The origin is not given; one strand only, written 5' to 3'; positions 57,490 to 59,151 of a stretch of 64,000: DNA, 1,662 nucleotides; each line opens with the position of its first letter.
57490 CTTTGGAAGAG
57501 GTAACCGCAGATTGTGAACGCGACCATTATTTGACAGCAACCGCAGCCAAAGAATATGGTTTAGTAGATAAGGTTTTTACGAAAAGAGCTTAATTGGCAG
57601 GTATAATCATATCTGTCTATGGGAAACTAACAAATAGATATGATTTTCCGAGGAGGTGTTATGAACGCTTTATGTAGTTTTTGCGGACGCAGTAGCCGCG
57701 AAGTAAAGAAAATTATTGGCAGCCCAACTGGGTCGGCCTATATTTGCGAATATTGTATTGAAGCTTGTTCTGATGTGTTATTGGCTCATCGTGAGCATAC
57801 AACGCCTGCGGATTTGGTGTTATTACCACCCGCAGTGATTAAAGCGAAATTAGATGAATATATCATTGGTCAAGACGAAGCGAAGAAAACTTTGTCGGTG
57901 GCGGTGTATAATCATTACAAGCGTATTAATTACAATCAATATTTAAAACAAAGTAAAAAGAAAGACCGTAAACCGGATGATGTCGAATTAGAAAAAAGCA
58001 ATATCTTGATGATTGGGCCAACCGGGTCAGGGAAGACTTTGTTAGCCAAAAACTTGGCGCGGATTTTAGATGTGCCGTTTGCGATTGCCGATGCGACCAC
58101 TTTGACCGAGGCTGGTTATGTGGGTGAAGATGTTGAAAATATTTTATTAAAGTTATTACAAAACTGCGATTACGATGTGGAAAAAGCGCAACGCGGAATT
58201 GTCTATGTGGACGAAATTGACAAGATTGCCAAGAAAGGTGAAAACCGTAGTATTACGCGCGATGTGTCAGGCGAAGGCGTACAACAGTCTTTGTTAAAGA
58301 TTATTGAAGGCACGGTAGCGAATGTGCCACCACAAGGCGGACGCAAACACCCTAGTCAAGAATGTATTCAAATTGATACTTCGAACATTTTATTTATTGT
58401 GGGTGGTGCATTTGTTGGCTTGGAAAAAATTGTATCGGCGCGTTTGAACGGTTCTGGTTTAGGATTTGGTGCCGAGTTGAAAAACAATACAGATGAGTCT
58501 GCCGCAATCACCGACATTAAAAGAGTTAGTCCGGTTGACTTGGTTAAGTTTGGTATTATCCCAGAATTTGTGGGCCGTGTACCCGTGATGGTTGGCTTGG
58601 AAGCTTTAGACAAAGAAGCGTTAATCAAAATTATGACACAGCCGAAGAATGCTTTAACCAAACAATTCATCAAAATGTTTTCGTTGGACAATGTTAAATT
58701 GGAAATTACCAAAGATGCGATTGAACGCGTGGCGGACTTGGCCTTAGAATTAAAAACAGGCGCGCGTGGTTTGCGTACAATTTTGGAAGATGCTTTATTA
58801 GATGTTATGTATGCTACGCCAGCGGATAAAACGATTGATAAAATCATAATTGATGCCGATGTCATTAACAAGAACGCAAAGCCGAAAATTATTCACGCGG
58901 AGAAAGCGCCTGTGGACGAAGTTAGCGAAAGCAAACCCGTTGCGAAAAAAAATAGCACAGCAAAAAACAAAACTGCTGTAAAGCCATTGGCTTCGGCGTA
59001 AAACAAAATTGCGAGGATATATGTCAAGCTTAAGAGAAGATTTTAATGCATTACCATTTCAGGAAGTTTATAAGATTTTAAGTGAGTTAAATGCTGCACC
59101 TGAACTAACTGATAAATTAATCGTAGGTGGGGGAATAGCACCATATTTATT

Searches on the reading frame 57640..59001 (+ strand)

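Call 71: search_protein_families(library=pfam, proteins=[window:57640-59001:+], max_evalue=0.001)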
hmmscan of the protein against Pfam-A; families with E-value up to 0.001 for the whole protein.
window:57640-59001:+ (453 aa): 8 families
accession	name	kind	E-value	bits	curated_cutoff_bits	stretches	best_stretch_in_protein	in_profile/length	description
PF07724.20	AAA_2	-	1.8e-31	109.8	27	1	118-316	2-165/166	AAA domain (Cdc48 subfamily)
PF00004.35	AAA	-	3.9e-14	53.7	21.2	1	122-239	1-99/131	ATPase family associated with various cellular activities (AAA)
PF06689.19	zf-C4_ClpX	-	1.3e-13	51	27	1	12-47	3-37/39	ClpX C4-type zinc finger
PF10431.15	ClpB_D2-small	-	6.6e-09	36.1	21.9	1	323-400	1-74/81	C-terminal, D2-small domain, of ClpB protein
PF01078.27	Mg_chelatase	-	1e-05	25.5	20.3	1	120-143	23-46/207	Magnesium chelatase, subunit ChlI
PF13401.12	AAA_22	-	0.00015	22.5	27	0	119-185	5-84/130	AAA domain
PF05496.18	RuvB_N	-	0.0002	21.6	27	0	120-200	34-100/159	Holliday junction DNA helicase RuvB P-loop domain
PF07728.20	AAA_5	-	0.00048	20.6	22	0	121-158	1-39/139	AAA domain (dynein-related subfamily)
